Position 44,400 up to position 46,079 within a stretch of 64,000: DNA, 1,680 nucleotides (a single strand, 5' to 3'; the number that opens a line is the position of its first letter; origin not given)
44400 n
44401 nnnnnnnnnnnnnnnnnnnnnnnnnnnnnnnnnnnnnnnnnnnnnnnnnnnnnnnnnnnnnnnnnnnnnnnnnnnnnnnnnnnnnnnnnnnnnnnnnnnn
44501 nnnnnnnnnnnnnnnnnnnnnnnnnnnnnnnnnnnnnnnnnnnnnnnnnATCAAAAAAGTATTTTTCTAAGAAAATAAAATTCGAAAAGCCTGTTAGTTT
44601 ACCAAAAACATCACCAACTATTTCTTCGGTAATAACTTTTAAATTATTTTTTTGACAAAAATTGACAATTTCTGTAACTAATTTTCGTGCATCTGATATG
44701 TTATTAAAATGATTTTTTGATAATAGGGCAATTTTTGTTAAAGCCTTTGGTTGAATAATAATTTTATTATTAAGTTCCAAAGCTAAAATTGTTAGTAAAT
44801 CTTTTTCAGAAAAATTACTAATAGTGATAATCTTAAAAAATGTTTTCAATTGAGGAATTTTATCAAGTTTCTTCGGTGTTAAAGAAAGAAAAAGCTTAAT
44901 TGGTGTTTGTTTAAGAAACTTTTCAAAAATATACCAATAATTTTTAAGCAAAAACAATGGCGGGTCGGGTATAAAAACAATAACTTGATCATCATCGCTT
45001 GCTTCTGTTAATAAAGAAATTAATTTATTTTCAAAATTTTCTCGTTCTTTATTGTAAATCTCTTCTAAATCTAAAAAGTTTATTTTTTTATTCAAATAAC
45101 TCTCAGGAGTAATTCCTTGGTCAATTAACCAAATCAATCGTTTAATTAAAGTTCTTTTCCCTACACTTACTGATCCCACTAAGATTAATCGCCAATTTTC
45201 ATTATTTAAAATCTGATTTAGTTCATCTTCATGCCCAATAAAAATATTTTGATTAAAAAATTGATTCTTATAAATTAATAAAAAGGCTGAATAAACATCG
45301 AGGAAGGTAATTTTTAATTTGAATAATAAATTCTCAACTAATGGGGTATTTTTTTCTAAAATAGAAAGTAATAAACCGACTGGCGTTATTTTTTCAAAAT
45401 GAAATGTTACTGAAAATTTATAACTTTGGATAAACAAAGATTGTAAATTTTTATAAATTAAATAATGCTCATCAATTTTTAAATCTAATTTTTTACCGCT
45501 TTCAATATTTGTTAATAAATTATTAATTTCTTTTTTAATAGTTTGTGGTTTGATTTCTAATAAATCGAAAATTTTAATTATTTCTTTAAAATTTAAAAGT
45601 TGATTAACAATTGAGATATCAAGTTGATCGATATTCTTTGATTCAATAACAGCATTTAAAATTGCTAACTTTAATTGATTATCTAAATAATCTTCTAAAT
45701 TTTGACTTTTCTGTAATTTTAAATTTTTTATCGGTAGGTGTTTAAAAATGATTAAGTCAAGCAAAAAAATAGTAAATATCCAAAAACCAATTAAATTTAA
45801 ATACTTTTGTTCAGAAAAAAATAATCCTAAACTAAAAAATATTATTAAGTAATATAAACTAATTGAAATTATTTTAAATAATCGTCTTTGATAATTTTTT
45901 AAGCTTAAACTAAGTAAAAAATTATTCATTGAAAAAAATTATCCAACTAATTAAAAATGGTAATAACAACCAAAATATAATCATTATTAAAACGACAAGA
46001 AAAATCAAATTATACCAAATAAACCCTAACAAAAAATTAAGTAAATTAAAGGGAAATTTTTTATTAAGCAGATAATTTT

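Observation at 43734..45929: Membrane-anchored ClpB/Hsp100-like protein with degenerate Walker B and missing pore loop (likely pseudo-ATPase)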

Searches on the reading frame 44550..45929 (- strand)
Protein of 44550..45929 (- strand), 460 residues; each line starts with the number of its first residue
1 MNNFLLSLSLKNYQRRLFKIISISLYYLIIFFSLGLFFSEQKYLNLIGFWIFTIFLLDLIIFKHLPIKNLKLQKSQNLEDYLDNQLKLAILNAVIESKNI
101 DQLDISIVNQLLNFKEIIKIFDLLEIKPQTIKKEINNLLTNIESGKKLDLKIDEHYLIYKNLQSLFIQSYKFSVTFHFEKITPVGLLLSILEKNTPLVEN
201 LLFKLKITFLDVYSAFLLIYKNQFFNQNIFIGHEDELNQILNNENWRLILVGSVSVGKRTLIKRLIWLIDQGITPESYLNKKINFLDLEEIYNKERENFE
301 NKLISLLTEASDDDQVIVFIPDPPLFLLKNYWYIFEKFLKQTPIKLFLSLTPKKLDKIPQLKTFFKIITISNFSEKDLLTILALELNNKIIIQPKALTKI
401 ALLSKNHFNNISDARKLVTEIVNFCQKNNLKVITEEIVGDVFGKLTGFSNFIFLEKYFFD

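Call 38: search_protein_representatives(alignment_id=A3)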
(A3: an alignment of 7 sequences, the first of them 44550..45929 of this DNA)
Query: 7 sequences, 532 profile positions. Proteins with E-value up to 0.001 (for the whole library): 23974; up to 1e-10: 15203; up to 1e-30: 5945. The best 150 are listed.
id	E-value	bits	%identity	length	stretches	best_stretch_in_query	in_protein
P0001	1.3e-148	512.4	-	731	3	279-531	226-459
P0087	3.8e-146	504.3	-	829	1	1-531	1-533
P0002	8.0e-146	503.2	-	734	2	282-526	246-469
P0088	7.5e-124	430.7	-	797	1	1-512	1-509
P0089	3.2e-122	425.3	-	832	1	5-531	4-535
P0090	1.0e-118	413.8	-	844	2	4-532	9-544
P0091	3.2e-116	405.5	-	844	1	10-531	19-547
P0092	3.3e-115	402.2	-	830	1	4-532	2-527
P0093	1.7e-113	396.5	-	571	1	4-531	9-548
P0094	6.6e-110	384.7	-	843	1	3-530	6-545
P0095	7.8e-109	381.1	-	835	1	1-532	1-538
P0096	1.4e-108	380.3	-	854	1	11-531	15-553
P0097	8.7e-108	377.7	-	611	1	1-530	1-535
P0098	9.3e-108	377.6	-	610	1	3-531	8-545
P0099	5.4e-107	375.1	-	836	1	4-531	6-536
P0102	2.2e-102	359.9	-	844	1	3-531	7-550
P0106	2.4e-101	356.4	-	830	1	1-531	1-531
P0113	3.7e-95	336.0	-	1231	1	69-532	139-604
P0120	6.6e-94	331.9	-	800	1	1-521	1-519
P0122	2.9e-93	329.7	-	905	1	82-532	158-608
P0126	4.8e-92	325.7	-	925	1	80-532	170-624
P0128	6.0e-92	325.4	-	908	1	80-531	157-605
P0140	4.0e-87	309.5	-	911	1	75-532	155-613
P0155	3.5e-84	299.8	-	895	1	5-532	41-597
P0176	1.1e-80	288.2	-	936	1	70-531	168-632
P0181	8.1e-80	285.4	-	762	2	1-516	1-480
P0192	1.3e-78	281.4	-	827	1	3-531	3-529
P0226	2.6e-74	267.2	-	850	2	5-509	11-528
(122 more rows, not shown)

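Call 43: list_cluster_members(proteins=[P0087, P0088, P0089, P0096, P0113, P0120, P0126, P0176, P0181, P0226])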
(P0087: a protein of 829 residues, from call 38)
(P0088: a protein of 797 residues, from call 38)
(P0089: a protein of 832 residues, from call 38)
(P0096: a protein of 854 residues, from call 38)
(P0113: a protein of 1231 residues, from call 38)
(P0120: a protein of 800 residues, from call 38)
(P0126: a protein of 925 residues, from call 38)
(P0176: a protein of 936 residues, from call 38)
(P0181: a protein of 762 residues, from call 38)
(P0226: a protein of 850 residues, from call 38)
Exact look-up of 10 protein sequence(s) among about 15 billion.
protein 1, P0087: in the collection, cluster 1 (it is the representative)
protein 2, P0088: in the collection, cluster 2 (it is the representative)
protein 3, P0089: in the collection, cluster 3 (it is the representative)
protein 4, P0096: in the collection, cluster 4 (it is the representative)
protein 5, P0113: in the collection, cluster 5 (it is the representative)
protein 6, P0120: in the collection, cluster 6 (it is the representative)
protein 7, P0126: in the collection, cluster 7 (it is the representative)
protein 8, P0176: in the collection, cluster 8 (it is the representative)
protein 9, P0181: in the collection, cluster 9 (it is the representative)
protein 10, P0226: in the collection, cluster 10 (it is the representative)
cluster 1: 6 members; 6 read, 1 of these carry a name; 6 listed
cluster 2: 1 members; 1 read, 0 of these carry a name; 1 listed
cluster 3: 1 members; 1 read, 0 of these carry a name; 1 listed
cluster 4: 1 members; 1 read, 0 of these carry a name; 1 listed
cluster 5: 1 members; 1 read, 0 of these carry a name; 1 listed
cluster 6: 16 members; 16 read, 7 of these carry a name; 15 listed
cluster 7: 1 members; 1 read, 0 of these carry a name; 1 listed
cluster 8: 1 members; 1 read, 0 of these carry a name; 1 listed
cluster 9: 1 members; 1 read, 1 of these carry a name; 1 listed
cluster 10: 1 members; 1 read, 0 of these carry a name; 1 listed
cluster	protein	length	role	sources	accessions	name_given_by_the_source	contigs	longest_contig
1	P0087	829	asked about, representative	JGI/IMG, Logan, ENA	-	-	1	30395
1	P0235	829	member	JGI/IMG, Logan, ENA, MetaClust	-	\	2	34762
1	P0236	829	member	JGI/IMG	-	-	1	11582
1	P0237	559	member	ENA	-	-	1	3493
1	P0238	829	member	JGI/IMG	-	-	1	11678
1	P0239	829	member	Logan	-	-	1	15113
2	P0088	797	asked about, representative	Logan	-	-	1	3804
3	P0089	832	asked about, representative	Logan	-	-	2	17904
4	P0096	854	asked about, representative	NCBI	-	-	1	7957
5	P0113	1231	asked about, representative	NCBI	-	-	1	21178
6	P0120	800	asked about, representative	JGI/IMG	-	ATP-dependent Clp protease ATP-binding subunit ClpA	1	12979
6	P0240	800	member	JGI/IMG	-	ATP-dependent Clp protease ATP-binding subunit ClpA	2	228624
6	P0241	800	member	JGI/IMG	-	ATP-dependent Clp protease ATP-binding subunit ClpA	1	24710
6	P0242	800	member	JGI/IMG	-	ATP-dependent Clp protease ATP-binding subunit ClpA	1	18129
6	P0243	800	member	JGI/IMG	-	ATP-dependent Clp protease ATP-binding subunit ClpA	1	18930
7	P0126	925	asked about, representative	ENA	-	-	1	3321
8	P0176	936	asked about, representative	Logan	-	-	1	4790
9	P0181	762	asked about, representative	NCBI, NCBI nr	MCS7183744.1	MAG: AAA family ATPase [Patescibacteria group bacterium] | AAA family ATPase [Patescibacteria group bacterium]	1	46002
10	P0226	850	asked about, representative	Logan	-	-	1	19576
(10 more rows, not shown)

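Call 44: find_encoding_contigs(protein=P0120, flank=4000, max_places=1)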
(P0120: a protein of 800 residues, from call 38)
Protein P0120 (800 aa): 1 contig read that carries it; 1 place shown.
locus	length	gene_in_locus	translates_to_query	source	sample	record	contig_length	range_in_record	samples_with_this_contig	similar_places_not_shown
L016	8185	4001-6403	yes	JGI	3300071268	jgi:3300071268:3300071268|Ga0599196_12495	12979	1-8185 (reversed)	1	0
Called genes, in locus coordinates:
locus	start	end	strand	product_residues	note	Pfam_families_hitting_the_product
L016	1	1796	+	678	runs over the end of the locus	-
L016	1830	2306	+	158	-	-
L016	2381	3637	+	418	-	PF27218:MJ0043_C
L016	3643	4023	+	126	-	-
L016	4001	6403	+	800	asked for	PF20720:nSTAND3 (faint), PF00004:AAA (faint), PF07724:AAA_2 (faint), PF10431:ClpB_D2-small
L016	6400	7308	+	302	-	PF03816:LytR_cpsA_psr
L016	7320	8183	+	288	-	?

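Call 45: find_encoding_contigs(protein=P0181, flank=4000, max_places=1)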
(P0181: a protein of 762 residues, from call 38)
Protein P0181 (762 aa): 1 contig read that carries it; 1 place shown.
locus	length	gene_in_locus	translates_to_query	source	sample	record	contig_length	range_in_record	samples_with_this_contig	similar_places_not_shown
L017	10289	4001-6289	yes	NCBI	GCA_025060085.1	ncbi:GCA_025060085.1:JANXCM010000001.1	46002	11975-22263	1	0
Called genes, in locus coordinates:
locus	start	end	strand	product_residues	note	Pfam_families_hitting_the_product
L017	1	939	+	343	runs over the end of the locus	PF00814:TsaD, PF22521:HypF_C_2 (weak)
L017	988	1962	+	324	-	PF01594:AI-2E_transport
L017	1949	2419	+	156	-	PF04308:RNaseH_like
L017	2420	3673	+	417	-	PF27218:MJ0043_C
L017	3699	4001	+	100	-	-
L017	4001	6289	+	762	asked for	PF00004:AAA (faint), PF13173:AAA_14 (faint), PF07728:AAA_5 (faint), PF20720:nSTAND3 (weak), PF07724:AAA_2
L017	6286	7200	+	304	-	PF03816:LytR_cpsA_psr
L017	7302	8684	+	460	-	PF08245:Mur_ligase_M, PF02875:Mur_ligase_C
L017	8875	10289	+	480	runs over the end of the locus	PF00009:GTP_EFTU, PF00071:Ras, PF01926:MMR_HSR1, PF22042:EF-G_D2, PF11987:IF-2, PF03144:GTP_EFTU_D2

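Call 61: search_protein_families(library=pfam, proteins=[P0126, P0089], max_evalue=0.01)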
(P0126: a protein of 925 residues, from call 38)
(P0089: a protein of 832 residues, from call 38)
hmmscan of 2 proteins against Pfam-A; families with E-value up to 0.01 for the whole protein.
P0126 (925 aa): 18 families
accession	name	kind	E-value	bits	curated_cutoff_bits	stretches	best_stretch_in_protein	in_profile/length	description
PF07724.20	AAA_2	-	6.6e-56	189.3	27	1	660-823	1-164/166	AAA domain (Cdc48 subfamily)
PF10431.15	ClpB_D2-small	-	9.4e-21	74.1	21.9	1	831-909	1-79/81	C-terminal, D2-small domain, of ClpB protein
PF00004.35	AAA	-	5.6e-19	69.3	21.2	2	665-785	1-112/131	ATPase family associated with various cellular activities (AAA)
PF07728.20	AAA_5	-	9.7e-14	52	22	1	664-783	1-123/139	AAA domain (dynein-related subfamily)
PF17871.7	AAA_lid_9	-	7.4e-10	39.1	22.8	1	528-622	3-96/104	AAA lid domain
PF00158.32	Sigma54_activat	-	1.7e-07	31.5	20.2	1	645-782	5-142/168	Sigma-54 interaction domain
PF02861.25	Clp_N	-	3.4e-07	30.8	20.7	1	189-235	3-51/53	Clp amino terminal domain, pathogenicity island component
PF13191.12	AAA_16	-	1.5e-06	29.3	32.6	1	365-411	2-51/167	AAA ATPase domain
PF20720.3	nSTAND3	-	4.6e-05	23.6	27.2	0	665-698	20-53/155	Novel STAND NTPase 3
PF01078.27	Mg_chelatase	-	6e-05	23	20.3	0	664-690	24-50/207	Magnesium chelatase, subunit ChlI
PF13401.12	AAA_22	-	6.9e-05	23.6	27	0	666-781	9-124/130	AAA domain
PF01695.23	IstB_IS21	-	0.00054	20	24.1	0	663-682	93-112/238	IstB-like ATP binding protein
PF03193.22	RsgA_GTPase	-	0.0024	18.2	30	0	628-683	73-127/174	RsgA GTPase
PF00684.25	DnaJ_CXXCXGXG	-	0.0037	17.9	32.7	1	16-37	43-64/65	DnaJ central domain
PF13173.12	AAA_14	-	0.0044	17.5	27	0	666-758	6-86/129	AAA domain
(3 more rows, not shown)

P0089 (832 aa): 12 families
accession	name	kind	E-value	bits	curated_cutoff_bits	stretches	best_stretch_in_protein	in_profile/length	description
PF07724.20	AAA_2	-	1.2e-41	143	27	1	573-731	2-164/166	AAA domain (Cdc48 subfamily)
PF10431.15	ClpB_D2-small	-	1.6e-19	70.1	21.9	1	739-820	1-81/81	C-terminal, D2-small domain, of ClpB protein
PF00004.35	AAA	-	9.7e-17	62.1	21.2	1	578-702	2-119/131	ATPase family associated with various cellular activities (AAA)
PF07728.20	AAA_5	-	4.4e-14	53.1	22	1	577-694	2-125/139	AAA domain (dynein-related subfamily)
PF05729.18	NACHT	-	3.5e-10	40.4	26.7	1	577-722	3-160/167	NACHT domain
PF13401.12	AAA_22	-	1.5e-08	35.4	27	1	578-668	9-110/130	AAA domain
PF13191.12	AAA_16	-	1.6e-06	29.1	32.6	1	287-342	2-62/167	AAA ATPase domain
PF20720.3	nSTAND3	-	1.3e-05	25.4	27.2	0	578-630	21-68/155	Novel STAND NTPase 3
PF05673.19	DUF815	-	0.00027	20.6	23.8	0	542-759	26-214/249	Protein of unknown function (DUF815)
PF13671.12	AAA_33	-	0.00046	20.9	27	0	578-597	3-22/143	AAA domain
PF17871.7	AAA_lid_9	-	0.0018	18.6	22.8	1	463-503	24-64/104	AAA lid domain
PF13173.12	AAA_14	-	0.0056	17.1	27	0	578-655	6-75/129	AAA domain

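Call 63: find_homologous_proteins(query=A3, max_evalue=1e-40)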
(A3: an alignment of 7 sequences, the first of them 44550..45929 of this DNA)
Query A3 (7 sequences) (460 aa, profile of the alignment): 49 proteins with E <= 1e-40 among 8000 candidates.
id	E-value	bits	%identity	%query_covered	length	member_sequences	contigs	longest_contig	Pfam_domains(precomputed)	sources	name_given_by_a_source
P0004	7.2e-200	683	24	93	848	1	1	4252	PF00158.33,PF07724.21,PF12775.14,PF05729.19,PF00004.36,PF13401.13,PF07728.21,PF10431.16,PF20720.4,PF13191.13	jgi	-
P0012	1.2e-178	613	26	11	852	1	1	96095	PF02861.26,PF06414.19,PF00158.33,PF07724.21,PF00004.36,PF13401.13,PF17871.8,PF07728.21,PF10431.16,PF13191.13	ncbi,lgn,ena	-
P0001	4.2e-148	512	100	100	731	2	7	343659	PF07724.21,PF00004.36,PF07728.21,PF20720.4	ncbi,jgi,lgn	jgi:energy-coupling factor transporter ATP-binding protein EcfA2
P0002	2.5e-145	503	49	98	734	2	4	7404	PF07724.21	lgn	-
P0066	1.3e-64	237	29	20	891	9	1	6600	PF13173.13,PF02861.26,PF02151.26,PF00004.36,PF13401.13,PF17871.8,PF13238.13,PF05496.19,PF07728.21,PF13191.13,PF01695.24,PF00158.33,PF07724.21,PF05621.18,PF10431.16,PF20720.4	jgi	jgi:ATP-dependent Clp protease ATP-binding subunit ClpC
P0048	2.0e-63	233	30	20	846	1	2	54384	PF02861.26,PF00004.36,PF13401.13,PF17871.8,PF13238.13,PF05496.19,PF07728.21,PF04851.22,PF13191.13,PF01695.24,PF00158.33,PF07724.21,PF07726.18,PF05621.18,PF10431.16,PF20720.4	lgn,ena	-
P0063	4.6e-63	232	27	20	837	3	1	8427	PF13173.13,PF02861.26,PF02151.26,PF00004.36,PF13401.13,PF23569.2,PF17871.8,PF13238.13,PF01637.25,PF07728.21,PF13191.13,PF01695.24,PF00158.33,PF07724.21,PF05621.18,PF10431.16,PF20720.4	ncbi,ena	-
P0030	5.6e-59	218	23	50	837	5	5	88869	PF13173.13,PF02861.26,PF00004.36,PF13401.13,PF23569.2,PF17871.8,PF01637.25,PF07728.21,PF13191.13,PF00158.33,PF07724.21,PF12775.14,PF05621.18,PF10431.16,PF20720.4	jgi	-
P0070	1.9e-56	210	36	16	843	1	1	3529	PF02861.26,PF02151.26,PF00004.36,PF13401.13,PF17871.8,PF07728.21,PF13191.13,PF00158.33,PF07724.21,PF05621.18,PF10431.16,PF20720.4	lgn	-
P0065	3.0e-56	209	31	16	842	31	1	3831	PF13173.13,PF02861.26,PF00004.36,PF13401.13,PF17871.8,PF13238.13,PF05496.19,PF07728.21,PF13191.13,PF01695.24,PF00158.33,PF07724.21,PF12775.14,PF10431.16,PF20720.4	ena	-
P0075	6.9e-55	205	33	20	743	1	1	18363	PF13173.13,PF02861.26,PF20030.6,PF00004.36,PF13401.13,PF17871.8,PF07728.21,PF13191.13,PF00158.33,PF07724.21,PF05621.18,PF01078.28,PF10431.16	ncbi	-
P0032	3.1e-52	196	32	20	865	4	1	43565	PF13173.13,PF02861.26,PF20030.6,PF00004.36,PF13401.13,PF23569.2,PF17871.8,PF07728.21,PF13191.13,PF01695.24,PF00158.33,PF07724.21,PF05621.18,PF10431.16,PF20720.4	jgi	jgi:ATP-dependent Clp protease ATP-binding subunit ClpB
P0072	3.8e-52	196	31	20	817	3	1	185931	PF13173.13,PF02861.26,PF00004.36,PF13401.13,PF23569.2,PF17871.8,PF07728.21,PF13191.13,PF06414.19,PF00158.33,PF07724.21,PF05621.18,PF10431.16,PF20720.4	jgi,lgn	jgi:ATP-dependent Clp protease ATP-binding subunit ClpC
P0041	5.4e-52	195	31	20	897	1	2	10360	PF13173.13,PF02861.26,PF00004.36,PF13401.13,PF23569.2,PF17871.8,PF01637.25,PF07728.21,PF13191.13,PF00158.33,PF07724.21,PF12775.14,PF10431.16,PF20720.4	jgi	-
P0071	1.0e-49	188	27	31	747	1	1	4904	PF13173.13,PF02861.26,PF00004.36,PF13401.13,PF23569.2,PF17871.8,PF07728.21,PF13191.13,PF13479.13,PF25201.1,PF00158.33,PF07724.21,PF12775.14,PF05621.18,PF20720.4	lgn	-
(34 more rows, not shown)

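Call 64: list_cluster_members(proteins=[P0090, P0094, P0099, P0102, P0106, P0122, P0128, P0140, P0155, P0192])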
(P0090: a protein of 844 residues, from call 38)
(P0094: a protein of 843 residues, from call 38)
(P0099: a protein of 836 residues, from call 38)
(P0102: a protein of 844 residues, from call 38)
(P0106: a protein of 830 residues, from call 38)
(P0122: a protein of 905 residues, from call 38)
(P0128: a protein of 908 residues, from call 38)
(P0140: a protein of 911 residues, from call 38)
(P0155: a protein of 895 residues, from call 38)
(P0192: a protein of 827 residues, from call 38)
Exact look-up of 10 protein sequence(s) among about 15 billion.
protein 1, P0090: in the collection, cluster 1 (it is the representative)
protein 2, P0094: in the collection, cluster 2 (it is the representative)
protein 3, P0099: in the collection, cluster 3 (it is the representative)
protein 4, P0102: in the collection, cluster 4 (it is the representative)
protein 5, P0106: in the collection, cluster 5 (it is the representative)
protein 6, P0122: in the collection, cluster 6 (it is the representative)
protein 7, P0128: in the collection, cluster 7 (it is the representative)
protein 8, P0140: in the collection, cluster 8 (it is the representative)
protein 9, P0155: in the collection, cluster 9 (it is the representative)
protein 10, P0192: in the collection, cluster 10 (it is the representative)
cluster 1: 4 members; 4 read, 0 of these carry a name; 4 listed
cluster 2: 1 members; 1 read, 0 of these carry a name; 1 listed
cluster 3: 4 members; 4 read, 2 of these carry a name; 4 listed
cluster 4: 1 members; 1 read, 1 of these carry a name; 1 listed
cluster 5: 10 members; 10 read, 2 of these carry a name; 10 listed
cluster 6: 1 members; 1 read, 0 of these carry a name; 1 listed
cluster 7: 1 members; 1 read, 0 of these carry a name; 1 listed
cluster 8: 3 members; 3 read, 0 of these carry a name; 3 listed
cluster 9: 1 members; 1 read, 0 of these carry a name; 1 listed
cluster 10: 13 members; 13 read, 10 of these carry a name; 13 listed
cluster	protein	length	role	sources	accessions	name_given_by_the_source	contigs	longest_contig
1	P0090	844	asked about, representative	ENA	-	-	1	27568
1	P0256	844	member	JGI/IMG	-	-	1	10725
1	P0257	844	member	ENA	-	-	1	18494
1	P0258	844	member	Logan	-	-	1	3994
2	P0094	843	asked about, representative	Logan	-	-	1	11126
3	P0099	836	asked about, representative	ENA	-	-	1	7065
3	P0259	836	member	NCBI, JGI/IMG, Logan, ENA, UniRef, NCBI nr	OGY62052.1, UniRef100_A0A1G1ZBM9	MAG: hypothetical protein A3H06_02470 [Candidatus Colwellbacteria bacterium ... | Clp R domain-containing protein n=3 Tax=Candidatus Colwelliibacteriota TaxID=1817904 ...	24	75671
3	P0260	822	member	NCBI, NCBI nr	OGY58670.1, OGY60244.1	MAG: hypothetical protein A3F24_03150 [Candidatus Colwellbacteria bacterium ...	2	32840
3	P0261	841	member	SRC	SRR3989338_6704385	-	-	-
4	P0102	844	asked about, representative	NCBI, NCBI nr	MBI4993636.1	ATP-dependent Clp protease ATP-binding subunit [Candidatus Wolfebacteria bacterium]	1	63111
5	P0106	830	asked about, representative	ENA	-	-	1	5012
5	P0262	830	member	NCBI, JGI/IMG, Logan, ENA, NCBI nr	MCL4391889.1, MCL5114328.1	ATP-dependent Clp protease ATP-binding subunit [Patescibacteria group bacterium]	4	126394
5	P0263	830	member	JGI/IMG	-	ATP-dependent Clp protease ATP-binding subunit ClpC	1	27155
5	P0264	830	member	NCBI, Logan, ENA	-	-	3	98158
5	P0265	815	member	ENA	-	-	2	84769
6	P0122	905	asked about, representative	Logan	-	-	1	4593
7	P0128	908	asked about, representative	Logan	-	-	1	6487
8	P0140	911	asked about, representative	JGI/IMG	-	-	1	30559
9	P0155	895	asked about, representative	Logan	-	-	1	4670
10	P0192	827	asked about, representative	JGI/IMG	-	ATP-dependent Clp protease ATP-binding subunit ClpC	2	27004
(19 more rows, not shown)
